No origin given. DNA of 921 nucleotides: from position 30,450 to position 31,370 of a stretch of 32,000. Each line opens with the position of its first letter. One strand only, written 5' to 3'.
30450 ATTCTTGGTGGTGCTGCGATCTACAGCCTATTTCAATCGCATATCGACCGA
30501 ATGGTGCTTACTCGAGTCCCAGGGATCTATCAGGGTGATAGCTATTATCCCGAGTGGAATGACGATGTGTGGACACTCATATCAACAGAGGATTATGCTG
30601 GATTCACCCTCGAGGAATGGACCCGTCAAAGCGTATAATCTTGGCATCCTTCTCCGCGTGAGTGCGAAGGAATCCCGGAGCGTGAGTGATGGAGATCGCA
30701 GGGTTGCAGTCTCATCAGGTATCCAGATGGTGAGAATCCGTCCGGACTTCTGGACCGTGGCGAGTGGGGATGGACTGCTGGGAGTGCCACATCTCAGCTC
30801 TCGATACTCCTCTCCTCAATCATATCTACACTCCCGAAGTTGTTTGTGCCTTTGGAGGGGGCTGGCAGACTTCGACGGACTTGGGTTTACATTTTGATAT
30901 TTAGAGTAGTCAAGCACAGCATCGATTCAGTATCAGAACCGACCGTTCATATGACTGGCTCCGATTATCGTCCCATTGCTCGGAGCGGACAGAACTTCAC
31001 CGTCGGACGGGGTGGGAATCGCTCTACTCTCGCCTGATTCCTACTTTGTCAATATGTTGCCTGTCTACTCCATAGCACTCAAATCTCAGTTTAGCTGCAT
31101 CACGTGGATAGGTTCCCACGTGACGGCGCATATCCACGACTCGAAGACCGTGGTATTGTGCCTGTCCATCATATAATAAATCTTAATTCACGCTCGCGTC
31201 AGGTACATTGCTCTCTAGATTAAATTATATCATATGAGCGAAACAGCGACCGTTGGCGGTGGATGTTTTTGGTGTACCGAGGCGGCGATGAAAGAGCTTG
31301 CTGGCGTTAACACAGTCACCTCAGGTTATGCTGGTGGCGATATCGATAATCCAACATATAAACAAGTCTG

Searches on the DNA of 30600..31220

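Call 54: search_rna_families(source=window, start=30600, end=31220, threshold=evalue, max_evalue=10)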
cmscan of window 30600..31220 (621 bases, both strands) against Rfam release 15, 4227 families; matches with E-value up to 10: 1.
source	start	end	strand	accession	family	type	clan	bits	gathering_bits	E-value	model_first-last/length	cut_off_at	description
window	31143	31210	-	RF02470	Ms_IGR-8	Gene; sRNA;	-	14.9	44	1.4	1-63/63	no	Mycobacterium sRNA Ms_IGR-8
